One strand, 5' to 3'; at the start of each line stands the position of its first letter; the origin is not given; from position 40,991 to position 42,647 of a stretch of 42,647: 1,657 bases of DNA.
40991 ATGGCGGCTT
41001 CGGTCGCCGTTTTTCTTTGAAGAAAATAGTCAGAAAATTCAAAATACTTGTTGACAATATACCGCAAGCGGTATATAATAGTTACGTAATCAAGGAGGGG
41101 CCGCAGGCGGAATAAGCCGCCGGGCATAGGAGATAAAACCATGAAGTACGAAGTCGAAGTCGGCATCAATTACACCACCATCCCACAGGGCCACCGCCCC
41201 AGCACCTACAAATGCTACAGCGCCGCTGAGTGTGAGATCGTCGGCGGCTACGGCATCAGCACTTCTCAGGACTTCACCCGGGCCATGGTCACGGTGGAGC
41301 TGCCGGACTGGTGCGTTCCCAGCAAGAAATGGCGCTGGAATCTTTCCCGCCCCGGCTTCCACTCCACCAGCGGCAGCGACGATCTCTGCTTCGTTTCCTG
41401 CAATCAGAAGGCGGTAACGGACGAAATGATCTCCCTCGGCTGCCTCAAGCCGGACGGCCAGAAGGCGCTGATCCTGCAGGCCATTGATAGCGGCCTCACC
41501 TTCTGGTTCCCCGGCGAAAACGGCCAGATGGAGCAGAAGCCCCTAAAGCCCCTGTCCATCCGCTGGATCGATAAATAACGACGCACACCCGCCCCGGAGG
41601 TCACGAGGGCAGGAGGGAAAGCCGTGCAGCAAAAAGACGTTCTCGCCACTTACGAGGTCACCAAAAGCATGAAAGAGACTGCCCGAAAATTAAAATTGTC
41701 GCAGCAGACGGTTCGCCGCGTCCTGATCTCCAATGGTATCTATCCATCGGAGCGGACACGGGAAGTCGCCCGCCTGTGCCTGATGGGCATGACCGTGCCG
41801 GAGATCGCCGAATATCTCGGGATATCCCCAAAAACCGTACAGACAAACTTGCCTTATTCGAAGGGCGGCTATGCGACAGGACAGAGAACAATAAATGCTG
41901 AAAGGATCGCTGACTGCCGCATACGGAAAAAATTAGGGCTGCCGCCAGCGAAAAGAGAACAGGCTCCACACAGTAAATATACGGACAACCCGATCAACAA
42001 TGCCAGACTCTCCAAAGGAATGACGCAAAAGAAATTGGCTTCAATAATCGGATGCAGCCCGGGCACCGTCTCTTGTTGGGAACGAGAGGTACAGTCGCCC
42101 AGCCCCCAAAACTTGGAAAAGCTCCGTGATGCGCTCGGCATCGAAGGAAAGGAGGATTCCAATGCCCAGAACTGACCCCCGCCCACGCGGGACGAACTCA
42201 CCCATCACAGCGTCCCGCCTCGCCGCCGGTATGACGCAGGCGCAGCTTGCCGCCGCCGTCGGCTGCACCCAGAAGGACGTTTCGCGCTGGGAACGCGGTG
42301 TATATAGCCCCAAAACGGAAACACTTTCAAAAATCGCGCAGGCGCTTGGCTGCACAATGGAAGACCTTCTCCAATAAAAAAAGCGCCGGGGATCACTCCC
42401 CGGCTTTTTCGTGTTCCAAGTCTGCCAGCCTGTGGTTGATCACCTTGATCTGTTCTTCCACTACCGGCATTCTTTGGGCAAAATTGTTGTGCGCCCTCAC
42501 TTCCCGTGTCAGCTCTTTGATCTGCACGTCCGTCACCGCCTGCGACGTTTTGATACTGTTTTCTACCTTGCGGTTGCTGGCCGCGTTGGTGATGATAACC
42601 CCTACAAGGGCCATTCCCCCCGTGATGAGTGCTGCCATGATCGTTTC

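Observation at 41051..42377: acr/aca-like accessory operon: perfect consensus promoter with an embedded palindrome, an orphan protein and two HTH regulators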

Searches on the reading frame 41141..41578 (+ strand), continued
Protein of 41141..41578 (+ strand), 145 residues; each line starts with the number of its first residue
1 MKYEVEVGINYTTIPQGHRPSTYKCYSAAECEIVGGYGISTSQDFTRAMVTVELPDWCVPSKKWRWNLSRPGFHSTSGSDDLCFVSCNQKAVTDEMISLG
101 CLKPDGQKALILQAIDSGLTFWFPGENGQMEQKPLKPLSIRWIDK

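Call 99: search_protein_families(library=pfam, proteins=[P0015, L005:4341-4742:+, L007:6488-6865:+, L001:7371-7856:+], max_evalue=0.01)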
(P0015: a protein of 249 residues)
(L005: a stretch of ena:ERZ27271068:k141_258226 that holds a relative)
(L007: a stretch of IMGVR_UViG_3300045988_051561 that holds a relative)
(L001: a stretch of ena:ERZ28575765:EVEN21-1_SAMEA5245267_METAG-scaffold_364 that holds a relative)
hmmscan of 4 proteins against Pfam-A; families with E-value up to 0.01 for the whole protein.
P0015 (249 aa): 0 families

L005:4341-4742:+ (133 aa): 6 families
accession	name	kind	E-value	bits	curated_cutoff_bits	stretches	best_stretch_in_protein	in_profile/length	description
PF01381.28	HTH_3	-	5e-17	62.1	23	1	79-131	3-55/55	Helix-turn-helix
PF13560.12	HTH_31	-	1.5e-12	48.1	27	1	80-127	9-57/64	Helix-turn-helix domain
PF13443.12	HTH_26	-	2.7e-09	37.6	22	1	84-132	9-58/63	Cro/C1-type HTH DNA-binding domain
PF12844.13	HTH_19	-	2.7e-08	34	30.2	1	80-133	7-60/64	Helix-turn-helix domain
PF05269.17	Phage_CII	-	0.0014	19.2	21.3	1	84-107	22-45/91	Bacteriophage CII protein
PF13384.12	HTH_23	-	0.0049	17.1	24.6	0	79-105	10-37/50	Homeodomain-like domain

L007:6488-6865:+ (125 aa): 7 families
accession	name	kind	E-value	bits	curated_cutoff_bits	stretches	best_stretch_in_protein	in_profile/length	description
PF01381.28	HTH_3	-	1.8e-16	60.3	23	1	69-123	1-55/55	Helix-turn-helix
PF13560.12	HTH_31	-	3.7e-11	43.6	27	1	71-121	8-59/64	Helix-turn-helix domain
PF13443.12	HTH_26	-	5.8e-09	36.5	22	1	76-124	9-58/63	Cro/C1-type HTH DNA-binding domain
PF05269.17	Phage_CII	-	0.00036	21.2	21.3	1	76-109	22-54/91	Bacteriophage CII protein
PF20432.4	Xre-like-HTH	-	0.00073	20.2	25.8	0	70-107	14-55/63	Antitoxin Xre-like helix-turn-helix domain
PF12844.13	HTH_19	-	0.0018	18.6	30.2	1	70-124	5-59/64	Helix-turn-helix domain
PF13384.12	HTH_23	-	0.007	16.6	24.6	0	70-97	9-37/50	Homeodomain-like domain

L001:7371-7856:+ (161 aa): 7 families
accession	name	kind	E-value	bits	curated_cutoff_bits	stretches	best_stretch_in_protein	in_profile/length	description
PF01381.28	HTH_3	-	1.8e-10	41.1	23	1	103-158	2-54/55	Helix-turn-helix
PF13560.12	HTH_31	-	4.2e-08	33.8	27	1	99-137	3-41/64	Helix-turn-helix domain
PF12844.13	HTH_19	-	9.3e-08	32.3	30.2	1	100-160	2-59/64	Helix-turn-helix domain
PF13443.12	HTH_26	-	0.00018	22.1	22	1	101-159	1-57/63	Cro/C1-type HTH DNA-binding domain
PF13412.12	HTH_24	-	0.00036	20.5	21.9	1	102-127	9-34/48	Winged helix-turn-helix DNA-binding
PF13413.12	HTH_25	-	0.0027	17.9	24.6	1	102-140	2-40/62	Helix-turn-helix domain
PF21716.3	dnstrm_HI1420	-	0.004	17.4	27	1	92-153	28-87/90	Probable addiction module antidote protein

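Call 108: search_solved_structures(query=A4, max_evalue=10)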
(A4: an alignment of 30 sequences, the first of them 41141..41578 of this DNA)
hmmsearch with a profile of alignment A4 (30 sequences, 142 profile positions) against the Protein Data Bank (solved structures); distinct sequences matched with E-value up to 10: 0.

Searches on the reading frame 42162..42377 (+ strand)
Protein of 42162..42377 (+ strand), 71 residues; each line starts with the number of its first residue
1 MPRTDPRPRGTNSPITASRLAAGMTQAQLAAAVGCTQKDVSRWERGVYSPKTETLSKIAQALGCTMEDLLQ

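Call 4: search_protein_families(library=pfam, proteins=[window:42162-42377:+], max_evalue=0.1)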
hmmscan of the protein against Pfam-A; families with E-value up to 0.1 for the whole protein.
window:42162-42377:+ (71 aa): 17 families
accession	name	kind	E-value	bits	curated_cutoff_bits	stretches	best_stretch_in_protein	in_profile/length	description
PF01381.28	HTH_3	-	5.7e-16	58.7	23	1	19-69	5-55/55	Helix-turn-helix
PF13443.12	HTH_26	-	1.2e-11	45.1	22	1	22-70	9-58/63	Cro/C1-type HTH DNA-binding domain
PF13560.12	HTH_31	-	3.3e-11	43.8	27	1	18-67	9-59/64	Helix-turn-helix domain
PF12844.13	HTH_19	-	1.5e-05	25.2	30.2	1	22-71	11-60/64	Helix-turn-helix domain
PF13384.12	HTH_23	-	0.00022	21.4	24.6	1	19-43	12-37/50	Homeodomain-like domain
PF13518.12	HTH_28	-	0.00058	20.3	25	1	19-45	8-34/52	Helix-turn-helix domain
PF01476.26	LysM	-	0.00079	19.8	20.9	1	53-71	7-25/43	LysM domain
PF05269.17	Phage_CII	-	0.0018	18.9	21.3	1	22-55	22-54/91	Bacteriophage CII protein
PF04545.22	Sigma70_r4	-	0.0069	16.3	24.1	0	22-45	19-42/50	Sigma-70, region 4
PF20432.4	Xre-like-HTH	-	0.012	16.3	25.8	0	21-56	19-51/63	Antitoxin Xre-like helix-turn-helix domain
PF15943.11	YdaS_toxin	-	0.014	15.7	30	1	26-61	11-46/65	Bacterial toxin YdaS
PF00325.26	Crp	-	0.018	15.2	21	0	58-67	8-17/32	Bacterial regulatory proteins, crp family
PF13545.12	HTH_Crp_2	-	0.02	15.3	27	0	19-42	18-41/70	Crp-like helix-turn-helix domain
PF13744.12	HTH_37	-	0.021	15.1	27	1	15-66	23-75/80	Helix-turn-helix domain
PF22495.2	HTH_92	-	0.025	14.3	27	1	17-51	2-36/45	RsaL-like HTH domain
PF14549.12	P22_Cro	-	0.042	14.1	30.2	0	26-44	12-30/60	DNA-binding transcriptional regulator Cro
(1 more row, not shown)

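Call 6: search_protein_families(library=phrogs, proteins=[window:42162-42377:+], max_evalue=0.1)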
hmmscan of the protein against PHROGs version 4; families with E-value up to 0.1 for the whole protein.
window:42162-42377:+ (71 aa): 49 families (the best 25 are shown)
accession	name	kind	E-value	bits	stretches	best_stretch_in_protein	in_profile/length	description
phrog_7241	-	transcription regulation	1.3e-13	52.1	1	12-70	63-121/122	transcriptional regulator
phrog_4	-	transcription regulation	5.4e-13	49.7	1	15-70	141-192/400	transcriptional repressor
phrog_2328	-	transcription regulation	1.2e-12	48.8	1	15-70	20-75/128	transcriptional repressor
phrog_8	-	transcription regulation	3.4e-12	47.5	1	19-70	166-216/346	transcriptional regulator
phrog_1373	-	transcription regulation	6.1e-12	46.8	1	16-67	69-120/166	transcriptional regulator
phrog_3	-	transcription regulation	1.3e-11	46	1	17-70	95-146/430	transcriptional repressor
phrog_2439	-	transcription regulation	1.4e-10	41.7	1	15-66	12-63/367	transcriptional regulator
phrog_5823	-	transcription regulation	1.5e-09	38.5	1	15-70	11-67/404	transcriptional regulator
phrog_6831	-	transcription regulation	5.5e-08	33.7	1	20-58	15-54/68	transcriptional regulator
phrog_4836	-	transcription regulation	1.5e-07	32.2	1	14-68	79-133/194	CII-like regulator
phrog_2104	-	unknown function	2.6e-07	31.8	1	6-59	35-88/103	-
phrog_2967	-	transcription regulation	1.1e-06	29.4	1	19-70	19-70/225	transcriptional regulator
phrog_35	-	transcription regulation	1.4e-05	26.3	1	21-64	84-128/181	transcriptional repressor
phrog_4583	-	transcription regulation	4.5e-05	24.4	1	21-70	21-70/81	transcriptional repressor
phrog_29047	-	unknown function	4.7e-05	24.4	1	19-66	100-147/159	-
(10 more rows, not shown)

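Call 7: search_protein_families(library=ncbifam, proteins=[window:42162-42377:+], max_evalue=0.1)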
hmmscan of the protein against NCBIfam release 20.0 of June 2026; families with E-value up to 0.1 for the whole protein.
window:42162-42377:+ (71 aa): 22 families
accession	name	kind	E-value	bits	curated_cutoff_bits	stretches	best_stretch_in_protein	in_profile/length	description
NF041951.1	phage_RstR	subfamily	1.9e-10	41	80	1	15-70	7-62/108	RstR family transcriptional repressor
NF047948.1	male_kill_WMK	equivalog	8.4e-08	32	300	1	12-70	164-222/300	WO male-killing family protein Wmk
TIGR03070.1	couple_hipB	subfamily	1e-07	31.8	71.65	1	15-66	7-58/58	type II toxin-antitoxin system Y4mF family antitoxin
NF007257.0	PRK09706.1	subfamily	3.4e-07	30.1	101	1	15-66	10-61/135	transcriptional repressor DicA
TIGR03830.1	CxxCG_CxxCG_HTH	subfamily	8e-06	25.7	61.8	1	13-52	68-107/127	type II TA system antitoxin MqsA family protein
NF047542.1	telomere_Tap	equivalog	1.4e-05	24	600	1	19-59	26-66/695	telomere-associated protein Tap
TIGR00270.2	TIGR00270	equivalog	4.5e-05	23.3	110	1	15-66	80-131/159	multiprotein bridging factor aMBF1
NF053720.1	NsdA_fam_reg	subfamily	0.0001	22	75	1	17-69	18-75/432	NsdA family TPR-like regulatory protein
TIGR02612.1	mob_myst_A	hypoth_equivalog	0.00021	21.2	122.6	1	16-66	31-83/150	mobile mystery protein A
NF007271.0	PRK09726.1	equivalog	0.0004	20.3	79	1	19-66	21-68/88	type II toxin-antitoxin system antitoxin HipB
NF052239.1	antitox_spr1629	equivalog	0.00056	19.1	335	1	15-62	7-54/377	spr1629 family repressor/antitoxin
NF006015.0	PRK08154.1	subfamily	0.00063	19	204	1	16-70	36-90/314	anaerobic benzoate catabolism transcriptional regulator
TIGR02980.1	SigBFG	subfamily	0.0023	17.7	234.35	1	15-46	186-217/227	SigB/SigF/SigG family RNA polymerase sigma factor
NF040522.1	VC1465_fam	subfamily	0.0037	17.3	70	1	16-48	2-34/111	VC1465 family Xer recombination activation factor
NF041575.1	antitoxPezA_Strep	equivalog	0.0041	17.1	290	1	15-66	6-57/158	type II toxin-antitoxin system antitoxin PezA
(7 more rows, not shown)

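Call 74: search_solved_structures(query=window:42162-42377:+, max_evalue=0.001)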
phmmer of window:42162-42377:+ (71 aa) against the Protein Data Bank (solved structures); distinct sequences matched with E-value up to 0.001: 8.
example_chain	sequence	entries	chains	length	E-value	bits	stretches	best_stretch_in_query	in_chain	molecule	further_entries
1r63_A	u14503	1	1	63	4.7e-05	26.8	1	12-70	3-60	REPRESSOR PROTEIN FROM BACTERIOPHAGE 434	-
1per_L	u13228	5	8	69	6.3e-05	26.4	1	12-70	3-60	PROTEIN (434 REPRESSOR) | 434 REPRESSOR | REPRESSOR PROTEIN CI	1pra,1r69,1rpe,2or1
3jxb_C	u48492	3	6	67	0.00027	24.4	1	15-70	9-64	Repressor protein C2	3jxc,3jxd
2r1j_L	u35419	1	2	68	0.00027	24.4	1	15-70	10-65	Repressor protein C2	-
2r63_A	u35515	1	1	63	0.00028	24.4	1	13-70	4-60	REPRESSOR PROTEIN FROM BACTERIOPHAGE 434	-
3kxa_A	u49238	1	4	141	0.00034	24.1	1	16-65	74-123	Putative uncharacterized protein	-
1adr_A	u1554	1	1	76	0.00038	24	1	15-70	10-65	P22 C2 REPRESSOR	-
1sq8_A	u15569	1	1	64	0.00073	23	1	15-70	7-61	dh434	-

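Call 76: search_protein_families(library=padloc, proteins=[window:42162-42377:+], max_evalue=0.01)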
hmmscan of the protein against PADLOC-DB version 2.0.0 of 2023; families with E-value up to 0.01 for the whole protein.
window:42162-42377:+ (71 aa): 25 families
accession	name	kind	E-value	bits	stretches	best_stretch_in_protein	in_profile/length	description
PDLC03951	RmrA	-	1.8e-11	41.6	1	16-69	14-67/400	-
PDLC03949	RmrA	-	1.9e-10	38.2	1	13-67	5-59/363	-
PDLC02926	HTH_VI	-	1.5e-08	32.7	1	17-68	8-59/92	-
PDLC03952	RmrA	-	1.6e-08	31.8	1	15-63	27-75/395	-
PDLC03947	RmrA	-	4.1e-07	27.2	1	15-62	16-63/383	-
PDLC03944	RmrA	-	5.7e-07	26.9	1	16-63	12-59/384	-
PDLC04142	capH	-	1.2e-06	27.5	1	15-70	11-66/103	capH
PDLC03955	RmrA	-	1.8e-06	25.4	1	15-66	25-76/371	-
PDLC03948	RmrA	-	2.4e-06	24.7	1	21-66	19-64/397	-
PDLC03956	RmrA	-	2.6e-06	24.8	1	18-67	16-66/399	-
PDLC03954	RmrA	-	4.3e-06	23.9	1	17-66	17-66/380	-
PDLC04760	PDC-M64C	-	7.7e-06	24.2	1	22-66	38-82/93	-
PDLC04762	PDC-M64C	-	2.9e-05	22.1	1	21-65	38-82/97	-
PDLC03953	RmrA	-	4.9e-05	20.7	1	15-66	10-61/373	-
PDLC03946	RmrA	-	7.8e-05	19.6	1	16-64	8-56/357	-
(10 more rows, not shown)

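Call 83: search_solved_structures(query=window:42162-42377:+, max_evalue=10)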
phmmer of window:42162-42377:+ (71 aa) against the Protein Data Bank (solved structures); distinct sequences matched with E-value up to 10: 51.
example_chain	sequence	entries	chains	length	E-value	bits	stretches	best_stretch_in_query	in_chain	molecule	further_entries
1r63_A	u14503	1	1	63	4.7e-05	26.8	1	12-70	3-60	REPRESSOR PROTEIN FROM BACTERIOPHAGE 434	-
1per_L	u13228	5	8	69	6.3e-05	26.4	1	12-70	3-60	PROTEIN (434 REPRESSOR) | 434 REPRESSOR | REPRESSOR PROTEIN CI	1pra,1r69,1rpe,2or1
3jxb_C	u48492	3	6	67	0.00027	24.4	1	15-70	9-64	Repressor protein C2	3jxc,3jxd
2r1j_L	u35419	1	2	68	0.00027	24.4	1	15-70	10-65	Repressor protein C2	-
2r63_A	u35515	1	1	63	0.00028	24.4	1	13-70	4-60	REPRESSOR PROTEIN FROM BACTERIOPHAGE 434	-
3kxa_A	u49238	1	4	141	0.00034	24.1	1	16-65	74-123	Putative uncharacterized protein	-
1adr_A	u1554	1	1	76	0.00038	24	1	15-70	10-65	P22 C2 REPRESSOR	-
1sq8_A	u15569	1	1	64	0.00073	23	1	15-70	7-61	dh434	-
2xiu_A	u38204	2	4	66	0.0015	22.1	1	23-71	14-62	CYLR2 | CYLR2 SYNONYM CYTOLYSIN REPRESSOR 2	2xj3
9k3w_A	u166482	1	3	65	0.0023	21.5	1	12-71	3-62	Transcriptional regulator, PbsX family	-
8tac_A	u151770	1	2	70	0.0024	21.4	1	15-64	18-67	DBP48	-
6af3_B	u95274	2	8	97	0.0042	20.7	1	13-66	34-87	HigA antitoxin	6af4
2jvl_A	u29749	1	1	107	0.0045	20.5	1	19-64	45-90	TrMBF1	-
1zug_A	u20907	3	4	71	0.012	19.2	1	16-65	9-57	PHAGE 434 CRO PROTEIN | REGULATORY PROTEIN CRO | PROTEIN (434 CRO)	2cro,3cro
7t8i_A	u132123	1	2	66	0.015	18.9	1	16-67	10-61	Phage element (ICEBs1)transcriptional regulator (Xre family)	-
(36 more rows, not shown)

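Call 103: find_related_loci(query=A7, collection=viral_contigs, flank=4500)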
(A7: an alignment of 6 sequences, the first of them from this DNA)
Query A7 (70 aa) in viral_contigs; peptide patterns used: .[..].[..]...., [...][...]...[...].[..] (x = any residue, [..] = any of these).
191 stretches matched a pattern; 87 encode a relative of the query (tblastn E <= 1e-3); the best 80 are kept; 80 distinct loci.
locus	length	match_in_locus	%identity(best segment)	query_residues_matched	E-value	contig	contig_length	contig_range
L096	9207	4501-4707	64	1-69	5e-25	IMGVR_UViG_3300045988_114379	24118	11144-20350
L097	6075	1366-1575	63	1-70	5e-25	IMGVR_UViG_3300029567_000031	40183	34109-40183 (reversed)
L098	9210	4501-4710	61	1-70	7e-25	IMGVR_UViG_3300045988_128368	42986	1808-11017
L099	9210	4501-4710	61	1-70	7e-25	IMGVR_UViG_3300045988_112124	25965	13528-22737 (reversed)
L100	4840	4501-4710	61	1-70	8e-25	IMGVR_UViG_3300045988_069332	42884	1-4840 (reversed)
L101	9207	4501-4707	61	2-70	1e-24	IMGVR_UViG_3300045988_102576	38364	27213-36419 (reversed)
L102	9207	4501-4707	61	2-70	1e-24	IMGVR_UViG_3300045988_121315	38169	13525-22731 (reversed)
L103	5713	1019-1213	62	5-69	2e-24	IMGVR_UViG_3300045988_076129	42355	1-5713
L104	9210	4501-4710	61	1-70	2e-24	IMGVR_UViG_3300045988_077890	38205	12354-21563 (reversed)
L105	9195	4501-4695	62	5-69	2e-24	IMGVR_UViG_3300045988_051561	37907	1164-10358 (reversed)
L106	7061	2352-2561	60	1-70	3e-24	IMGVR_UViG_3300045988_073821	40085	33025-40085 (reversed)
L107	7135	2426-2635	60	1-70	3e-24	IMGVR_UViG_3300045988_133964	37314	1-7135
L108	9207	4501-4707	59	2-70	4e-24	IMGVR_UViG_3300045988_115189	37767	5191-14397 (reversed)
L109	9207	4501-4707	59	2-70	7e-24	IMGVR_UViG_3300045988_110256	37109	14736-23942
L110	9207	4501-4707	59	2-70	2e-23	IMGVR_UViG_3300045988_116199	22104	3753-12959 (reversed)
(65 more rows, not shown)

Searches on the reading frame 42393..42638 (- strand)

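Call 4: search_protein_families(library=pfam, proteins=[window:42393-42638:-], max_evalue=0.1)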
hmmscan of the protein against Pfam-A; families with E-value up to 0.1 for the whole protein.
window:42393-42638:- (81 aa): 0 families

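Call 6: search_protein_families(library=phrogs, proteins=[window:42393-42638:-], max_evalue=0.1)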
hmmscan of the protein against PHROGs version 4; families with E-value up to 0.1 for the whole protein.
window:42393-42638:- (81 aa): 4 families
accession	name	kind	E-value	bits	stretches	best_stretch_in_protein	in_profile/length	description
phrog_1863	-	unknown function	2e-15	57.5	1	1-78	4-95/97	-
phrog_9635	-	unknown function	0.0061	18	1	4-75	17-84/109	-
phrog_19043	-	unknown function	0.012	17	1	21-74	18-71/99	-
phrog_1009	-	unknown function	0.018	16.1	1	2-79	15-100/103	-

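Call 7: search_protein_families(library=ncbifam, proteins=[window:42393-42638:-], max_evalue=0.1)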
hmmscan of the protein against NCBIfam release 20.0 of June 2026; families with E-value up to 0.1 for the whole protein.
window:42393-42638:- (81 aa): 3 families
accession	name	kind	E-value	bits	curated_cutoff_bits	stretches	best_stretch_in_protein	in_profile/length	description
TIGR02898.1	spore_YhcN_YlaJ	subfamily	0.0053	17.1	99.75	1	3-65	74-137/158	YhcN/YlaJ family sporulation lipoprotein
TIGR00716.1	rnhC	equivalog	0.037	13.4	161.2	1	6-49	95-138/284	ribonuclease HIII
NF009090.0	PRK12426.1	equivalog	0.078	12.6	226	1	8-46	33-71/185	elongation factor P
